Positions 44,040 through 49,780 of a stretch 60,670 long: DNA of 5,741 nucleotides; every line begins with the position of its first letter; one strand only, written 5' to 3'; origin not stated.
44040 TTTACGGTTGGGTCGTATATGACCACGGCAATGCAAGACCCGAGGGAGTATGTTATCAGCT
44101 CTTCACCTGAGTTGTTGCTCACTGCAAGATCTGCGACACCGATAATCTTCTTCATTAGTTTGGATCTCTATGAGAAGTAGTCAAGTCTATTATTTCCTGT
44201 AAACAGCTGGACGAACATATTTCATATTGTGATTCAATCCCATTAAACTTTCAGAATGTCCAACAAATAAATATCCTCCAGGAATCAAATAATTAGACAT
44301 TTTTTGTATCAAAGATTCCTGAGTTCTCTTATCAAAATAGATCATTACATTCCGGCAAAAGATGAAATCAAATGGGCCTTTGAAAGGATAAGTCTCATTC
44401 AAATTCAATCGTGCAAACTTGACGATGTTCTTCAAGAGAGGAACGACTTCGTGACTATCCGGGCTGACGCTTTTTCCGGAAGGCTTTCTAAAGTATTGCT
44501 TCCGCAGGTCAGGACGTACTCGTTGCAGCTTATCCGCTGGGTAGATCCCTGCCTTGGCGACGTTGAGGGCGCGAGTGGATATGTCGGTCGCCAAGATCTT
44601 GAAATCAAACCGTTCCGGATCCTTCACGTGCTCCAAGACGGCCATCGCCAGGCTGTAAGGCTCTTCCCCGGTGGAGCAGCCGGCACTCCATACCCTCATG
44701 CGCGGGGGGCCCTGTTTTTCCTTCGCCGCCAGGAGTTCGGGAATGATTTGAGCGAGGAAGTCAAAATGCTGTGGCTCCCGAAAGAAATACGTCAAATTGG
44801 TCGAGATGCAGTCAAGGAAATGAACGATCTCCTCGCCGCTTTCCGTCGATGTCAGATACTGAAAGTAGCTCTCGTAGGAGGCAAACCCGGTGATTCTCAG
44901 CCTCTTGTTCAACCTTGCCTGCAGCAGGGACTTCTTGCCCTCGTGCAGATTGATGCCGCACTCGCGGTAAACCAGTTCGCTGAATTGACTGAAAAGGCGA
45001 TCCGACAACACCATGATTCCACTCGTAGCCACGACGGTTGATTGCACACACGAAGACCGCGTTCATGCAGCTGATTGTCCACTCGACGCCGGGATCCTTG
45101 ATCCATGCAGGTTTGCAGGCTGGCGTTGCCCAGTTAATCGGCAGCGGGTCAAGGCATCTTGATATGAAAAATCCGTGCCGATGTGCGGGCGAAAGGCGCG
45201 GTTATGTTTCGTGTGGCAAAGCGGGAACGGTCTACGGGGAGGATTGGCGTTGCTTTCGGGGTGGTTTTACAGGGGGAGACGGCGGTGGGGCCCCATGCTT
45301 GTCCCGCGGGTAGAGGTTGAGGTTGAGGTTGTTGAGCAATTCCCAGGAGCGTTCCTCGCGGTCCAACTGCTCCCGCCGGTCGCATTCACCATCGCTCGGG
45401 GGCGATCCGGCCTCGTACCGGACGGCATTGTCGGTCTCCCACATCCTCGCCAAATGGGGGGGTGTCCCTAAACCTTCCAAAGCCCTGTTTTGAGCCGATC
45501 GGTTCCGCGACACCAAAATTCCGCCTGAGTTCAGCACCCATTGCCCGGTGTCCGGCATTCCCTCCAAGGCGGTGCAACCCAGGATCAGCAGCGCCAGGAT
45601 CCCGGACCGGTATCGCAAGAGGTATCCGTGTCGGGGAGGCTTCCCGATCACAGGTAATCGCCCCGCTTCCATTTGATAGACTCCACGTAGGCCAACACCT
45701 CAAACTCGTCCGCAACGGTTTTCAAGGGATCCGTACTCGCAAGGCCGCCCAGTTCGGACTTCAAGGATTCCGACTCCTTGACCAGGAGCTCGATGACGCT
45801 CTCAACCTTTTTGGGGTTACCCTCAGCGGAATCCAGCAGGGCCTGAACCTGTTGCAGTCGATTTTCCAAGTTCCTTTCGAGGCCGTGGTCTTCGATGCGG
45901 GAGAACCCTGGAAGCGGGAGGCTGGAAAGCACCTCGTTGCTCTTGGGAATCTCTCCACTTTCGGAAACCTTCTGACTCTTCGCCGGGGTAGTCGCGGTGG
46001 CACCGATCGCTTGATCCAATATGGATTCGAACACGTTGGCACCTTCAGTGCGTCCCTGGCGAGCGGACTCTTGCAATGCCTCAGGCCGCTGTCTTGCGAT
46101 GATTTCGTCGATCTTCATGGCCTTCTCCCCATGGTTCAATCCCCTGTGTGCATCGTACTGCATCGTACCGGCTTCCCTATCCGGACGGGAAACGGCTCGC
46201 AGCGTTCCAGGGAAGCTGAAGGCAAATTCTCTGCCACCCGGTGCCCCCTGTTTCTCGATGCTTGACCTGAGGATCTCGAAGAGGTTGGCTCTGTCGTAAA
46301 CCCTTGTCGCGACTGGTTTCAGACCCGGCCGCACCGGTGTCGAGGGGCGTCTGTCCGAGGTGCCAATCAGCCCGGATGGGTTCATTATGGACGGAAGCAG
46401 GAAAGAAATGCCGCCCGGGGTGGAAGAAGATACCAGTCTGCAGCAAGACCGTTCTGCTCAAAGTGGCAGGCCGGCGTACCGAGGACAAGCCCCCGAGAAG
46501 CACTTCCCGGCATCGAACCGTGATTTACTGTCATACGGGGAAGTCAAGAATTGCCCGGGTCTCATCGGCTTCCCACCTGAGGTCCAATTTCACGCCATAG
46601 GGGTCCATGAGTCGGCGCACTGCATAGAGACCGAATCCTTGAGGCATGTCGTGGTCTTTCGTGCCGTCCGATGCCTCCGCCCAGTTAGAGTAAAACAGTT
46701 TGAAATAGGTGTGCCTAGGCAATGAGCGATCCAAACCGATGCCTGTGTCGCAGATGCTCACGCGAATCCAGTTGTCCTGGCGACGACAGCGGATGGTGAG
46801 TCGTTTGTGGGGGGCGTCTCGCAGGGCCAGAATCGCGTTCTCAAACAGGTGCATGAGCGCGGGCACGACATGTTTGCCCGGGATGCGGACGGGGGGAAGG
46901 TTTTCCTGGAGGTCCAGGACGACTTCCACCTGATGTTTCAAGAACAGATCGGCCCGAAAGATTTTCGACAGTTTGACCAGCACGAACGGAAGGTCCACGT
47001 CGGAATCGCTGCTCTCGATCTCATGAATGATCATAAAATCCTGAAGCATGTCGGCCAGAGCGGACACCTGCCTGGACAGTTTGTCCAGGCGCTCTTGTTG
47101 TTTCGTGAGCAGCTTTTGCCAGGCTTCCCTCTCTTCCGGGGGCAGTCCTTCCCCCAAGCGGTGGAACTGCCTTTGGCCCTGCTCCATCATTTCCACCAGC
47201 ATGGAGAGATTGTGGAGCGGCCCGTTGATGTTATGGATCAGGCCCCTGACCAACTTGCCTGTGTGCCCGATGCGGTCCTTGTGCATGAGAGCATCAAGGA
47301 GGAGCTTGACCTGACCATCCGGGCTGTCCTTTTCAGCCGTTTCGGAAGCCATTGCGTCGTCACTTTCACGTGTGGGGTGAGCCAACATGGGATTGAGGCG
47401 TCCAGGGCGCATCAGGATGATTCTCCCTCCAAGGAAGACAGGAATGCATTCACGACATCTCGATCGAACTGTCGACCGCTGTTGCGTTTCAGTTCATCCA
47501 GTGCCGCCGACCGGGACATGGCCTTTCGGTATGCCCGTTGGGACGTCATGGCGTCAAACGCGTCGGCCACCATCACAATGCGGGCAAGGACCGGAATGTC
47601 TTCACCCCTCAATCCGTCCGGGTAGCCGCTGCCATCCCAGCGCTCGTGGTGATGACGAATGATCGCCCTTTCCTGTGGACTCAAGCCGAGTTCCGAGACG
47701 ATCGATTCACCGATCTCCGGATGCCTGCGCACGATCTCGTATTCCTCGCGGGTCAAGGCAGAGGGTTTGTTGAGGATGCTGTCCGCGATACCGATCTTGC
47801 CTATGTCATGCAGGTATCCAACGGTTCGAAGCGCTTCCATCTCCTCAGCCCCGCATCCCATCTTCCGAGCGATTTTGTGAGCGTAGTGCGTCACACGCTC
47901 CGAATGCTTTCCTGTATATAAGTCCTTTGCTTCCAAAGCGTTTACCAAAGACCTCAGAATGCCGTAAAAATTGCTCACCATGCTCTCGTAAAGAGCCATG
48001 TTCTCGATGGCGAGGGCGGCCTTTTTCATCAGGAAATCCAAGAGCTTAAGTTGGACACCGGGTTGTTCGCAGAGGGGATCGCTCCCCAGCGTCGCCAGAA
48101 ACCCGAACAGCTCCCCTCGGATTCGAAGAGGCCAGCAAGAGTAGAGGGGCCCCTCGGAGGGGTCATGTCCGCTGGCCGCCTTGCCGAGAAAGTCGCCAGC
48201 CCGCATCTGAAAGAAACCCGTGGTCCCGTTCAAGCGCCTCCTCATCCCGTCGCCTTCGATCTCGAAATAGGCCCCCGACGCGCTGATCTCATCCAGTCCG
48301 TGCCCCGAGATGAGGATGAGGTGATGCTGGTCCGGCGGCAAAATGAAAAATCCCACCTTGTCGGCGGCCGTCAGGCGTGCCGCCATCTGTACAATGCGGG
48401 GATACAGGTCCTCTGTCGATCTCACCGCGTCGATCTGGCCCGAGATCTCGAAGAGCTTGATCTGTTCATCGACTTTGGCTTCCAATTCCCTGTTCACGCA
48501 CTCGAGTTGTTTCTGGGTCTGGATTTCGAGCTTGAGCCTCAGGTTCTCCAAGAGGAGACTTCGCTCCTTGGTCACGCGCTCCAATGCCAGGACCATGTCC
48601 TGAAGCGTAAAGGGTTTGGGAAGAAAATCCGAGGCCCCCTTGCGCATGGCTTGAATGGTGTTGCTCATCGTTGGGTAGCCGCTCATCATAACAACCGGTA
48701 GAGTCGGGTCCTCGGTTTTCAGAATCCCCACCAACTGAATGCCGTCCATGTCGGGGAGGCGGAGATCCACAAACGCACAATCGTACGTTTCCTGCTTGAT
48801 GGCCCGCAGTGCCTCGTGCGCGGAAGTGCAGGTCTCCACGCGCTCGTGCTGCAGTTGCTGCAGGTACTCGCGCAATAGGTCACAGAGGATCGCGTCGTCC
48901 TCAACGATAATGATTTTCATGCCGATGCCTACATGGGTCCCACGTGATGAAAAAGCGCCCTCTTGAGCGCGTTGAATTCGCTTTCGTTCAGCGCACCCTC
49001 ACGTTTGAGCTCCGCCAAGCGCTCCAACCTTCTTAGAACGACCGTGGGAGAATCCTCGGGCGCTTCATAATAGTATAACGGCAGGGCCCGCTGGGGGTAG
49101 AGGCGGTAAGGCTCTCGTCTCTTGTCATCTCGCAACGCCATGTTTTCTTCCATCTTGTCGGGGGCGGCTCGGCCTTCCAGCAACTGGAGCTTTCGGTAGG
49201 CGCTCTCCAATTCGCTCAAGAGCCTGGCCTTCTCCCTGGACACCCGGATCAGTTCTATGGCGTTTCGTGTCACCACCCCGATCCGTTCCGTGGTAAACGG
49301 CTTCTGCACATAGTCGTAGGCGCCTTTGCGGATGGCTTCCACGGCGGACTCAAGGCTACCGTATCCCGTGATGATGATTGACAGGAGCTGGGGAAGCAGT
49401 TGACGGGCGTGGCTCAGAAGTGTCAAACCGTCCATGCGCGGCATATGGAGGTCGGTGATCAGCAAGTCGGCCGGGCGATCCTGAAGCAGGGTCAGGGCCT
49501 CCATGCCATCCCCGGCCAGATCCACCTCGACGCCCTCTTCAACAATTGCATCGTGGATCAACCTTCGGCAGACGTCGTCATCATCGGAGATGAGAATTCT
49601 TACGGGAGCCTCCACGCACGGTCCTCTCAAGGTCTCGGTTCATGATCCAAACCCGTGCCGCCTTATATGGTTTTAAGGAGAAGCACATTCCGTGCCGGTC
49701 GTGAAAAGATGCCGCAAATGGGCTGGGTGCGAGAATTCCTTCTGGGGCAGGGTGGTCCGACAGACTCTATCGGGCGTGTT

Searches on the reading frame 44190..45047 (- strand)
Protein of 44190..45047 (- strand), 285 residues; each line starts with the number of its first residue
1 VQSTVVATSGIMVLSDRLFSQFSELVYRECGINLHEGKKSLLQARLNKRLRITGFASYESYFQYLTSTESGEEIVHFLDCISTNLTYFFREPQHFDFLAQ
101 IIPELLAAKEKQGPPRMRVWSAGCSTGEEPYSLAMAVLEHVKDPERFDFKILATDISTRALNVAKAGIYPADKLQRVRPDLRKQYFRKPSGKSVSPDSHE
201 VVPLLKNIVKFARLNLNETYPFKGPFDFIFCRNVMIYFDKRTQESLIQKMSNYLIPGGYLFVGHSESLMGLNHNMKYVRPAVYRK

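Call 31: search_protein_families(library=pfam, max_evalue=0.00001, proteins=[window:44190-45047:-])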
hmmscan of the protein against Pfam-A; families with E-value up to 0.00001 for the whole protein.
window:44190-45047:- (285 aa): 3 families
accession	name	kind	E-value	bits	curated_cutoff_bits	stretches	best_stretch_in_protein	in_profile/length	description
PF01739.24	CheR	-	1.1e-64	217.9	27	1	84-278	1-189/195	CheR methyltransferase, SAM binding domain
PF03705.20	CheR_N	-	2e-17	63.1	27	1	19-67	3-51/53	CheR methyltransferase, all-alpha domain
PF13489.12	Methyltransf_23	-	9.7e-06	25.8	27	0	96-262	7-116/164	Methyltransferase domain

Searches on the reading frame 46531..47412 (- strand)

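Call 32: search_protein_families(library=pfam, max_evalue=0.00001, proteins=[window:46531-47412:-])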
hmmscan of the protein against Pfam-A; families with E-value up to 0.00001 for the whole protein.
window:46531-47412:- (293 aa): 1 family
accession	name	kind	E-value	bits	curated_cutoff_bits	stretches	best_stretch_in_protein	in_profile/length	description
PF02518.31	HATPase_c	-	1.1e-08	35.9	26.4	1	185-279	5-94/111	Histidine kinase-, DNA gyrase B-, and HSP90-like ATPase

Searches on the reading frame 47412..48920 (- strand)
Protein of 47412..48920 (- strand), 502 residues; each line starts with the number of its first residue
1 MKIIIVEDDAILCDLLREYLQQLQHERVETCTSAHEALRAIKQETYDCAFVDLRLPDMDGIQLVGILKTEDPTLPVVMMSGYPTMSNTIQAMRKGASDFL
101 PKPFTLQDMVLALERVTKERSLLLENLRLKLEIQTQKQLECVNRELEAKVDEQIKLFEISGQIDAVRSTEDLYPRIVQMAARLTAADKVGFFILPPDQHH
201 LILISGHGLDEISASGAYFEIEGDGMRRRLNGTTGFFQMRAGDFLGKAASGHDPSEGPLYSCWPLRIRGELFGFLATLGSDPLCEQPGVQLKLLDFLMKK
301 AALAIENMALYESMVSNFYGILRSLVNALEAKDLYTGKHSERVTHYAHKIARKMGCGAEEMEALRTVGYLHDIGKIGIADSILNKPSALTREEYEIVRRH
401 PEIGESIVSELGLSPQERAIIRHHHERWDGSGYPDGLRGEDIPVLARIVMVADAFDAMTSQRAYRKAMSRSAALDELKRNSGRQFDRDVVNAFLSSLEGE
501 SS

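Call 32: search_protein_families(library=pfam, max_evalue=0.00001, proteins=[window:47412-48920:-])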
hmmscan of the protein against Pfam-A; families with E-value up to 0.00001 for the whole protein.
window:47412-48920:- (502 aa): 3 families
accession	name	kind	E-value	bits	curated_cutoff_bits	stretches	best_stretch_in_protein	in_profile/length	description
PF13487.12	HD_5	-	1.4e-39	136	27.2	1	325-489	3-170/170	HD domain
PF00072.30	Response_reg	-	2e-28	99.2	30.2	1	3-113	1-110/111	Response regulator receiver domain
PF01966.28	HD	-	9.7e-25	87.6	22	1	337-458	2-116/116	HD domain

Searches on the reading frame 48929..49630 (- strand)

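Call 32: search_protein_families(library=pfam, max_evalue=0.00001, proteins=[window:48929-49630:-])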
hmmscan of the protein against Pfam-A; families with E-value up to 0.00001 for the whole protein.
window:48929-49630:- (233 aa): 1 family
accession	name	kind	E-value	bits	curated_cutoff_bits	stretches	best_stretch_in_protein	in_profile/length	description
PF00072.30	Response_reg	-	3.9e-25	88.6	30.2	1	12-117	1-106/111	Response regulator receiver domain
